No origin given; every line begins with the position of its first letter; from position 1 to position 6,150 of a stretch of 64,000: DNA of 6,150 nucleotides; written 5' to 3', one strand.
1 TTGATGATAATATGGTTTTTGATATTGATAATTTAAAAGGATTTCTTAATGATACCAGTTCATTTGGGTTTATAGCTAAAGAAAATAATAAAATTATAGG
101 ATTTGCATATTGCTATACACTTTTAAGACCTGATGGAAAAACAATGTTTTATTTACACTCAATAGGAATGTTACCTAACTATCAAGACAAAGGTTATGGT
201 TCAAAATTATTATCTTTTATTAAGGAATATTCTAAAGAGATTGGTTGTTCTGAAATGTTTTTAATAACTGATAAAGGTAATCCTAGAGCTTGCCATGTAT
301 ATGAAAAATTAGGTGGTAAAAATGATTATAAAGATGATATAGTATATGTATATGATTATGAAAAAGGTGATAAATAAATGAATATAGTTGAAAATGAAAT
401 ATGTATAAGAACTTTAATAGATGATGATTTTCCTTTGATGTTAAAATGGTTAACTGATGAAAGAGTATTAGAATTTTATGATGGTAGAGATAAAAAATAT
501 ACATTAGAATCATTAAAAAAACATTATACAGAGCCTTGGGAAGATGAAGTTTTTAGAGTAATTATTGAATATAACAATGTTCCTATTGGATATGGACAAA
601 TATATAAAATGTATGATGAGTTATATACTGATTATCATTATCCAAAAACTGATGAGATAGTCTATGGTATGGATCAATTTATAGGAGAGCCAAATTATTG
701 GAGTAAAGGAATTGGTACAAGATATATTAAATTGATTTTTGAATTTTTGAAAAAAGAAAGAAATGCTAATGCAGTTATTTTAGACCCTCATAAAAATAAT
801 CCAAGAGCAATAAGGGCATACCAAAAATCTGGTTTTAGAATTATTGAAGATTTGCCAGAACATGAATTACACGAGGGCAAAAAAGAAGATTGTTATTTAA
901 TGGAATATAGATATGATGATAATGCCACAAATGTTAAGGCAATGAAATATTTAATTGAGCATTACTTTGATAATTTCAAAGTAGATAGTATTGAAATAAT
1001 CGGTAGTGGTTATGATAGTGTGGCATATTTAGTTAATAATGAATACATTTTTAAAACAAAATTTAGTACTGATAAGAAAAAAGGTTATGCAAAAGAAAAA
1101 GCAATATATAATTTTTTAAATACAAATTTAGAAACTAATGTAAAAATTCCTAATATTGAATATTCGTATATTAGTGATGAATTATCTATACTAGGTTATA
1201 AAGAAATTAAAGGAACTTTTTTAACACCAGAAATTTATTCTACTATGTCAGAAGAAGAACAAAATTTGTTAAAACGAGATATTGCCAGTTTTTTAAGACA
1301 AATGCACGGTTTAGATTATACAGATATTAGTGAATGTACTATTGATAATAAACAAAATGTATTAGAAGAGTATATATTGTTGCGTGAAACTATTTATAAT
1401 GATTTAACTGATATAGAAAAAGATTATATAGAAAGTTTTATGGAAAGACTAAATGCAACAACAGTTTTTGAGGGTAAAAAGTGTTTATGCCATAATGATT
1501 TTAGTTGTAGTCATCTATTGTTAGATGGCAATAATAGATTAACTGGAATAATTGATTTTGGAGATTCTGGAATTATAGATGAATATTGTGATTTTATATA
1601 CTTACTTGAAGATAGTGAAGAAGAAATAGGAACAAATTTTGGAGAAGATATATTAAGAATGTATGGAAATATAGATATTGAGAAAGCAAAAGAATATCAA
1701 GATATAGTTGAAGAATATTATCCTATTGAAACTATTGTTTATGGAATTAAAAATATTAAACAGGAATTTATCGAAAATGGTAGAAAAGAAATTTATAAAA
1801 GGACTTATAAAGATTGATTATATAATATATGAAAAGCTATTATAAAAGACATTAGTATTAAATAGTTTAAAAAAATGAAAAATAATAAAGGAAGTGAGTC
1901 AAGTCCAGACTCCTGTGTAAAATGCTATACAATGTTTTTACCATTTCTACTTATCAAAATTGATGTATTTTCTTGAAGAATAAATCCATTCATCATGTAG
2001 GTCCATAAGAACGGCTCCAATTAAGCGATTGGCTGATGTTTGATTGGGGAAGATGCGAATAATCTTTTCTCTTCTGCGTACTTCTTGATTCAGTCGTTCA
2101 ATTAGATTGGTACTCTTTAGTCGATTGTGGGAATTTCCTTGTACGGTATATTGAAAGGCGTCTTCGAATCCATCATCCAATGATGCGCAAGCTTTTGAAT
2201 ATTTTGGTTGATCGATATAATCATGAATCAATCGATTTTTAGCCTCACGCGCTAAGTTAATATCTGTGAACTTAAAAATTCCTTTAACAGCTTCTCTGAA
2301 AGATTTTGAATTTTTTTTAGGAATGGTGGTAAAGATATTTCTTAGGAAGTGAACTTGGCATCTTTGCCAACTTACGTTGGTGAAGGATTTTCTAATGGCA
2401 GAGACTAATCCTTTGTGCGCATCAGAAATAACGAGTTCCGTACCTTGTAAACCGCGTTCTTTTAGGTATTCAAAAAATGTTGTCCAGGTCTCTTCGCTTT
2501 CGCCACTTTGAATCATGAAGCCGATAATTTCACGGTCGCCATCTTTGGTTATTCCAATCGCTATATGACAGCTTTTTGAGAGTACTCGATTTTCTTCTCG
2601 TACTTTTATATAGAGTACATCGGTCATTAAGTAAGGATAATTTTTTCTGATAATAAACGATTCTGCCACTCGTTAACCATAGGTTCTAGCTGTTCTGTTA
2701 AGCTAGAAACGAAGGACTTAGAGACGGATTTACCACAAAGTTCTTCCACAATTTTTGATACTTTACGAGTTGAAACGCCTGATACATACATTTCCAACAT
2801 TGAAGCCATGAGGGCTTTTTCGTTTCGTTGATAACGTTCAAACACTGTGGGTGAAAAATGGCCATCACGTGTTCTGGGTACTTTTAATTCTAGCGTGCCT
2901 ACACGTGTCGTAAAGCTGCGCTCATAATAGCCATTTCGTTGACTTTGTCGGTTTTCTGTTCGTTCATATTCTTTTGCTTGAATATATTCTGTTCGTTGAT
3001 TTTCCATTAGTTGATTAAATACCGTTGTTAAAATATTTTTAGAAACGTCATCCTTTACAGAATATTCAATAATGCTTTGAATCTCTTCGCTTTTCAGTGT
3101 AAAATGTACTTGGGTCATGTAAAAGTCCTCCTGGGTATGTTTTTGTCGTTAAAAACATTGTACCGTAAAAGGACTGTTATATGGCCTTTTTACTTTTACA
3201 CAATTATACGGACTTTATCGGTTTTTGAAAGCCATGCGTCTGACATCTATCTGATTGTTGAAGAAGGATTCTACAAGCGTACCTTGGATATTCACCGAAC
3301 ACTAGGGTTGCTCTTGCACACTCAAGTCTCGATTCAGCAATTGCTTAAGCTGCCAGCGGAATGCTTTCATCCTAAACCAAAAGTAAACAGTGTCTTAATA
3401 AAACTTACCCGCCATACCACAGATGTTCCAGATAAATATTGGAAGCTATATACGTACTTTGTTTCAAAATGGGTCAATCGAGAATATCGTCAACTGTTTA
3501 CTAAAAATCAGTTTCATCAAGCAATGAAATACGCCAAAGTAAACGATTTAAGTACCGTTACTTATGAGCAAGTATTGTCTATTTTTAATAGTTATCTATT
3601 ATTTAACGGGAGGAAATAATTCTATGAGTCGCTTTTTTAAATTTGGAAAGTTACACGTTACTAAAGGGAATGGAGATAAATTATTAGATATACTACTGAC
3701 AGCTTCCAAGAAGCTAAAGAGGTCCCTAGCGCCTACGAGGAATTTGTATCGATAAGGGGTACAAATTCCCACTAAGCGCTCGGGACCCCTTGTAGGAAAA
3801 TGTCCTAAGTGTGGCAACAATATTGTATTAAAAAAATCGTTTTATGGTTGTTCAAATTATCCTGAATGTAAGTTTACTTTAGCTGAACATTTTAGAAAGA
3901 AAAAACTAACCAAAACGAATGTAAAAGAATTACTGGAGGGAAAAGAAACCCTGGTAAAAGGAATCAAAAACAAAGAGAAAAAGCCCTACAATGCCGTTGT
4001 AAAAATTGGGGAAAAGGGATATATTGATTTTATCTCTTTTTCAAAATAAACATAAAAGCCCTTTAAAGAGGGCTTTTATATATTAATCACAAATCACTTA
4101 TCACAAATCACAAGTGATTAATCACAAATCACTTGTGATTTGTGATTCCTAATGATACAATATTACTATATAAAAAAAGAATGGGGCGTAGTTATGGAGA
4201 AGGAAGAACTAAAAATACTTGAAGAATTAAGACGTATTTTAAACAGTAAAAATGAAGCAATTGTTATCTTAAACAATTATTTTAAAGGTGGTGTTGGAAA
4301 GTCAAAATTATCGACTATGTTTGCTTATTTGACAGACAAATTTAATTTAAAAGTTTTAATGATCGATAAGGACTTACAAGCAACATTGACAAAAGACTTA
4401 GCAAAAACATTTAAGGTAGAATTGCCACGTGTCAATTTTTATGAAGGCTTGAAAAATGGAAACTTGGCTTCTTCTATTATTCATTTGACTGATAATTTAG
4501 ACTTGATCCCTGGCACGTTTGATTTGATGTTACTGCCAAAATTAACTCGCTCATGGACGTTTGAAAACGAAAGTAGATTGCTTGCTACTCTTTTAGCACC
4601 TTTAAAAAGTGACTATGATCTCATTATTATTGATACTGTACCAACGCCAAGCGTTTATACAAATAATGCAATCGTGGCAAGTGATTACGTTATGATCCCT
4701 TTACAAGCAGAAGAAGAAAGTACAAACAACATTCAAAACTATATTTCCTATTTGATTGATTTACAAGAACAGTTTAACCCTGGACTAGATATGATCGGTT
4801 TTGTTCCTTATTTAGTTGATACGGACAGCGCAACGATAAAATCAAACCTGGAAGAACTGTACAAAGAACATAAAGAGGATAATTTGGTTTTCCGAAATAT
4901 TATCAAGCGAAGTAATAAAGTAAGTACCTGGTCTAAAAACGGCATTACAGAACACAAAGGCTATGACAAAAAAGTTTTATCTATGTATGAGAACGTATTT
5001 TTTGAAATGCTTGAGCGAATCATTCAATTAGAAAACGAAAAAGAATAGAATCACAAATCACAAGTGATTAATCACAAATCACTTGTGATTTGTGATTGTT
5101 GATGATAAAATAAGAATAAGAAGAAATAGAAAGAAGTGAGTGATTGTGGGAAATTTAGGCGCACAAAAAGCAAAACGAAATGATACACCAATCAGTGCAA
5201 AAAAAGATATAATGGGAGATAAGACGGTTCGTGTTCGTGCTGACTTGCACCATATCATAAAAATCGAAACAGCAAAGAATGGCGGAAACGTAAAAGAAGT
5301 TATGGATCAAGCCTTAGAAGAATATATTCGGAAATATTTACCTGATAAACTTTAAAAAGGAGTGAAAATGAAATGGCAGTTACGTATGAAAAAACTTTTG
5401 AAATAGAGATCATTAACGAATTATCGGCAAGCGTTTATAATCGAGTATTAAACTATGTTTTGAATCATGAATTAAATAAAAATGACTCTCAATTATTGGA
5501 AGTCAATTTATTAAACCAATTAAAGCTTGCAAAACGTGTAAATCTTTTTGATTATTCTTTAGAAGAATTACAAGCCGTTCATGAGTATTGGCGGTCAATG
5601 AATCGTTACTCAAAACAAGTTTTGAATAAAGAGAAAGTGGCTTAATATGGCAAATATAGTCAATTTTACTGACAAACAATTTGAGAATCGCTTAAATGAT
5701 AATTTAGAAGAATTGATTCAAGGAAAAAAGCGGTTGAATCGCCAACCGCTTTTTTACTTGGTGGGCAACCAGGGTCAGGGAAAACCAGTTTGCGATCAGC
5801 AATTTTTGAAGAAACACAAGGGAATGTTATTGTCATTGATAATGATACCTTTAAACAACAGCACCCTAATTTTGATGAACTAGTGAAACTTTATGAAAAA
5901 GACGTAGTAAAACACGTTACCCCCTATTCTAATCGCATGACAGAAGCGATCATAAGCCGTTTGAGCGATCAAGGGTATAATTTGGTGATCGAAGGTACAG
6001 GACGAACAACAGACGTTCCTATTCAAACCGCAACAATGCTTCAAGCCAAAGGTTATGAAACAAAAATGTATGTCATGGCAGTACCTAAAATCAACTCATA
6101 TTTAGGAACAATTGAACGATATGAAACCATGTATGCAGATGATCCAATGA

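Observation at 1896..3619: IS256 truncates ermB and joins the aacA-aphD module to an Inc18 erm(B) region without a target duplication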

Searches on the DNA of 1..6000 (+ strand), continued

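Call 22: search_dna_similar(query=window:3160-3279:+, collection=plasmids, mode=near, max_rows=40)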
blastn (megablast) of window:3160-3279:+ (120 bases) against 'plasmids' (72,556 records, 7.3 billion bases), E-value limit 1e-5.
Records with a match: 1605; places in all: 2136; records where one place covers at least 80% of the query: 3.
Best place of each record, by identity: >=99% 1184; 95-99% 418; 90-95% 3.
By first word of the organism name: Enterococcus 986; Escherichia 239; Staphylococcus 119; Klebsiella 103; Shigella 54; Lactococcus 14; Salmonella 13; Streptococcus 12; Mammaliicoccus 10; Ligilactobacillus 9; and 23 more.
By predicted mobility (MOB-suite, as given by PLSDB): conjugative 640; mobilizable 498; non-mobilizable 467.
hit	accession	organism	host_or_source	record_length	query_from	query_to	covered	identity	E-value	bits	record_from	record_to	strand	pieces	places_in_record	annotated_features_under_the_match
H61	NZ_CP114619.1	Enterococcus faecium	Homo sapiens,urine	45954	1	120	100%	100.0%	6e-56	222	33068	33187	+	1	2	none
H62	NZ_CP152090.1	Enterococcus faecium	Homo sapiens,blood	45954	1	120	100%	100.0%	6e-56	222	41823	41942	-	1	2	none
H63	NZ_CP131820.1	Enterococcus faecium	Homo sapiens,culture,blood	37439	1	120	100%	99.2%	1e-22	217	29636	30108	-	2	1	ErmB: Erm 23S ribosomal RNA methyltransferase | erm(B): 23S rRNA (adenine(2058)-N(6))-methyltransferase Erm(B)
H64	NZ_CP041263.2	Enterococcus faecium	Homo sapiens,feces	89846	1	76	63%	93.4%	4e-23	113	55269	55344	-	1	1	hypothetical protein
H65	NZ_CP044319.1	Enterococcus faecium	Homo sapiens,Rectal swab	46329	1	72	60%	95.9%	3e-24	117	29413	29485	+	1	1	none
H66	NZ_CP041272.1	Enterococcus faecium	Homo sapiens,feces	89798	1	73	61%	94.5%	4e-23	113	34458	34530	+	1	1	hypothetical protein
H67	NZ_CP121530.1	Staphylococcus epidermidis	Homo sapiens,Forehead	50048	1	70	58%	97.2%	8e-25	119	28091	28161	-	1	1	none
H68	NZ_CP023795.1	Enterococcus faecium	Homo sapiens,blood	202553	1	71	59%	95.8%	1e-23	115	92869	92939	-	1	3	none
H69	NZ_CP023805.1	Enterococcus faecium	Homo sapiens,blood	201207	1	71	59%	95.8%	1e-23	115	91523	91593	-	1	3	none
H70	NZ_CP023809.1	Enterococcus faecium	Homo sapiens,blood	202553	1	71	59%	95.8%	1e-23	115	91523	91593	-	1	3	none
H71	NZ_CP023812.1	Enterococcus faecium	Homo sapiens,blood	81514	1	71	59%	95.8%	1e-23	115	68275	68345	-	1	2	none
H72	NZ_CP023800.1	Enterococcus faecium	Homo sapiens,blood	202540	1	71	59%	95.8%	1e-23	115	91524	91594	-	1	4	none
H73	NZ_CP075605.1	Enterococcus faecalis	Homo sapiens,feces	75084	1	71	59%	95.8%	1e-23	115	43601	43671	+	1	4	DUF6568 family protein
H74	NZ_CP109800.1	Enterococcus faecium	pig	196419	1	71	59%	95.8%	4e-23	113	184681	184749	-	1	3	none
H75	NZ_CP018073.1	Enterococcus faecium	Homo sapiens,blood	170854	1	71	59%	94.5%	1e-22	111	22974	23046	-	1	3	none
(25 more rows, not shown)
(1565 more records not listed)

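Call 23: search_dna_similar(query=L002:7178-7297:+, collection=plasmids, mode=near, max_rows=40)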
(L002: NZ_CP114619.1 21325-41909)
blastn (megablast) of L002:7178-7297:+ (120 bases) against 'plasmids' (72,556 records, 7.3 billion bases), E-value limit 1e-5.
Records with a match: 1605; places in all: 2136; records where one place covers at least 80% of the query: 3.
Best place of each record, by identity: >=99% 524; 95-99% 1075; 90-95% 5; 80-90% 1.
By first word of the organism name: Enterococcus 986; Escherichia 239; Staphylococcus 119; Klebsiella 103; Shigella 54; Lactococcus 14; Salmonella 13; Streptococcus 12; Mammaliicoccus 10; Ligilactobacillus 9; and 23 more.
By predicted mobility (MOB-suite, as given by PLSDB): conjugative 640; mobilizable 498; non-mobilizable 467.
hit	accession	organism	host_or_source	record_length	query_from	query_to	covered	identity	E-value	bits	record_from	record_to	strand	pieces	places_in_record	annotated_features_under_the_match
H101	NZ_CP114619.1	Enterococcus faecium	Homo sapiens,urine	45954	1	120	100%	100.0%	6e-56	222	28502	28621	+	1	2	ErmB: Erm 23S ribosomal RNA methyltransferase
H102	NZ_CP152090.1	Enterococcus faecium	Homo sapiens,blood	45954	1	120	100%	100.0%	6e-56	222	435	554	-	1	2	ErmB: Erm 23S ribosomal RNA methyltransferase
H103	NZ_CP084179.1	Enterococcus faecium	Homo sapiens,hematoma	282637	1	120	100%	99.2%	3e-54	217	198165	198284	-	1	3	ErmB: Erm 23S ribosomal RNA methyltransferase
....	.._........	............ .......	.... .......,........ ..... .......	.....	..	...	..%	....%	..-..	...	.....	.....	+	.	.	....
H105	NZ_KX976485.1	Enterococcus avium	Homo sapiens,feces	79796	38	120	69%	91.9%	3e-24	117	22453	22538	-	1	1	none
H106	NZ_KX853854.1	Enterococcus faecium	Homo sapiens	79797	38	120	69%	91.9%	3e-24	117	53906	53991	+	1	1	none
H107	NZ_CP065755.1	Enterococcus faecium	Homo sapiens,Rectal swab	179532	37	120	70%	87.4%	4e-18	97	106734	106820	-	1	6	none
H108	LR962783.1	Enterococcus faecalis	-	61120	47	120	62%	94.7%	1e-23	115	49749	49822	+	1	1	none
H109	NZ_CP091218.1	Enterococcus faecium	Homo sapiens,whole organism,fecal sample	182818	52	120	57%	97.1%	3e-24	117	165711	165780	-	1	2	none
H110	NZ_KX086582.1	Staphylococcus aureus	-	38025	52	120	57%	97.1%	3e-24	117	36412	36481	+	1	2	none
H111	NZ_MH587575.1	Staphylococcus aureus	-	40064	52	120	57%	97.1%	3e-24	117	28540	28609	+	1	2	none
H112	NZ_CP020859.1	Ligilactobacillus salivarius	piglet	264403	55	120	55%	100.0%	6e-26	122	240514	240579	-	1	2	none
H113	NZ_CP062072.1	Ligilactobacillus salivarius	swine,cell culture,feces,feces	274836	55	120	55%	100.0%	6e-26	122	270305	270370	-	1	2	none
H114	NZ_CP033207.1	Enterococcus faecium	Homo sapiens,urine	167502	54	120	56%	98.5%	8e-25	119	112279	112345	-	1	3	none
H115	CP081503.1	Enterococcus faecium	mixed culture,swine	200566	54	120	56%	97.1%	4e-23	113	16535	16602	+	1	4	none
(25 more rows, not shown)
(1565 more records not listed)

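Call 24: get_annotated_region(hit=H103, flank=9000)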
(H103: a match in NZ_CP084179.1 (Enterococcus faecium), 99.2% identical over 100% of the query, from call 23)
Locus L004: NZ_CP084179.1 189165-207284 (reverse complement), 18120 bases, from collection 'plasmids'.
description: Enterococcus faecium strain 4995/20 plasmid p4995_1, complete sequence
organism: Enterococcus faecium (NCBI taxid 1352)
taxonomy: Bacteria; Bacillota; Bacilli; Lactobacillales; Enterococcaceae; Enterococcus; Enterococcus faecium
host: -; source: Homo sapiens,hematoma; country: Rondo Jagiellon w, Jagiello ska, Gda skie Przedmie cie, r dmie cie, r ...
typing (MOB-suite, as given by PLSDB): conjugative; replicon rep_cluster_893; relaxase MOBP; mating-pair formation MPF_T
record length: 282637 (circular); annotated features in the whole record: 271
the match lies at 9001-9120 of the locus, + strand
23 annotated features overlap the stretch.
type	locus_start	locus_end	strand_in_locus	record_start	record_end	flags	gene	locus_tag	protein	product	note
CDS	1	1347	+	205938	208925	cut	-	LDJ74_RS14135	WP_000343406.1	Tn3 family transposase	-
CDS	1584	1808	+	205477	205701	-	-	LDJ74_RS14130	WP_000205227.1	helix-turn-helix transcriptional regulator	-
CDS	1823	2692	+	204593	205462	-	-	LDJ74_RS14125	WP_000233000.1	nucleotidyltransferase domain-containing protein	-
CDS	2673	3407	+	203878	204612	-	-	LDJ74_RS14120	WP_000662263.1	class I SAM-dependent methyltransferase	GO:0032259 - methylation [Evidence IEA]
CDS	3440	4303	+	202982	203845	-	-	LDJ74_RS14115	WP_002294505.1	aminoglycoside nucleotidyltransferase ANT(6)-Ia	-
predicted_resistance_gene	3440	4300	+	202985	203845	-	ant(6)-Ia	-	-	aminoglycoside nucleotidyltransferase ANT(6)-Ia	predicted by amrfinderplus; class AMINOGLYCOSIDE; identity 100.0%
CDS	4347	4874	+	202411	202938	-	-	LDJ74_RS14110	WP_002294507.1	phosphoribosyltransferase family protein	GO:0009116 - nucleoside metabolic process [Evidence IEA]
CDS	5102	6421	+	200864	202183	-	-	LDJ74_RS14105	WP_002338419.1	IS1380-like element ISSsu5 family transposase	-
CDS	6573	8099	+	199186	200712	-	-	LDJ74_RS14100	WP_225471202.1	type IA DNA topoisomerase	GO:0006265 - DNA topological change [Evidence IEA]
CDS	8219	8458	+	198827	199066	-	-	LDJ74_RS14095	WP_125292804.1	peptide-binding protein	-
CDS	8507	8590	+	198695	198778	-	-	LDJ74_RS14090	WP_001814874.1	23S rRNA methyltransferase attenuation leader peptide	GO:0046677 - response to antibiotic [Evidence IEA]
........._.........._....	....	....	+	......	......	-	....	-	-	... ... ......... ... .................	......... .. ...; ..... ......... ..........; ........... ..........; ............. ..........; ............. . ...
CDS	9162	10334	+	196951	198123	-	-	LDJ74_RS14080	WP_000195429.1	IS256-like element IS256 family transposase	-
CDS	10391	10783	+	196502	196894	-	-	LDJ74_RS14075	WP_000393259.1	GNAT family N-acetyltransferase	-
CDS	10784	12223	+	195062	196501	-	-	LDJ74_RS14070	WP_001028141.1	bifunctional aminoglycoside N-acetyltransferase AAC(6')-Ie/aminoglycoside O-phosphotransferase APH(2'')-Ia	-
CDS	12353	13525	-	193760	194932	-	-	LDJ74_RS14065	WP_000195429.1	IS256-like element IS256 family transposase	-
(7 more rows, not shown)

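Call 25: get_annotated_region(hit=H63, flank=4000)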
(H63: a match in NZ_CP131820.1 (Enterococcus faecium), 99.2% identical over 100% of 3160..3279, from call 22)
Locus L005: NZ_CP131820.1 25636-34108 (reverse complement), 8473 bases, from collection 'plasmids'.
description: Enterococcus faecium strain 2016N17-104 plasmid p2016N17-104-2, complete sequence
organism: Enterococcus faecium (NCBI taxid 1352)
taxonomy: Bacteria; Bacillota; Bacilli; Lactobacillales; Enterococcaceae; Enterococcus; Enterococcus faecium
host: -; source: Homo sapiens,culture,blood; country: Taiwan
typing (MOB-suite, as given by PLSDB): non-mobilizable; replicon rep_cluster_889
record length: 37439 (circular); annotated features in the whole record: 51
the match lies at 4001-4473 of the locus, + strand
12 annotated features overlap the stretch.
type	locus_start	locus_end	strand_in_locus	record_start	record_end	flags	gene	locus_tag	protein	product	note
CDS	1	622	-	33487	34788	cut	-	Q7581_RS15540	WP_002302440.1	ISL3 family transposase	-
predicted_resistance_gene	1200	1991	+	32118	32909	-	aph(3')-IIIa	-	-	aminoglycoside O-phosphotransferase APH(3')-IIIa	predicted by amrfinderplus; class AMINOGLYCOSIDE; identity 100.0%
CDS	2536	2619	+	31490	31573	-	-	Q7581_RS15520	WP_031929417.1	23S rRNA methyltransferase attenuator leader peptide ErmL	-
CDS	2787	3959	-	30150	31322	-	-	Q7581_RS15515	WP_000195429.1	IS256-like element IS256 family transposase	GO:0006313 - DNA transposition [Evidence IEA]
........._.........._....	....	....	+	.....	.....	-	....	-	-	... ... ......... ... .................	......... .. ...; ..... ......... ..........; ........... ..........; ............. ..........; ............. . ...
predicted_resistance_gene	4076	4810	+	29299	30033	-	erm(B)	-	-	23S rRNA (adenine(2058)-N(6))-methyltransferase Erm(B)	predicted by amrfinderplus; class LINCOSAMIDE/MACROLIDE/STREPTOGRAMIN; identity 99.59%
CDS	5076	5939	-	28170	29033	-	-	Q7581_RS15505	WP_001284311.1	zeta toxin family protein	-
CDS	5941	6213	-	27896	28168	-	-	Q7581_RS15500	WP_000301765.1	antitoxin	-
CDS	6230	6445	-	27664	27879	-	-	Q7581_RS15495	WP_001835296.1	peptide-binding protein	-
CDS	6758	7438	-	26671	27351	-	-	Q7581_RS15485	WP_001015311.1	IS6-like element IS1216 family transposase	GO:0006313 - DNA transposition [Evidence IEA]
CDS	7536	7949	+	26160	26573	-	-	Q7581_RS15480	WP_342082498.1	replication initiation protein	GO:0006270 - DNA replication initiation [Evidence IEA]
CDS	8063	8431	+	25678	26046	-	-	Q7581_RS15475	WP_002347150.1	hypothetical protein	-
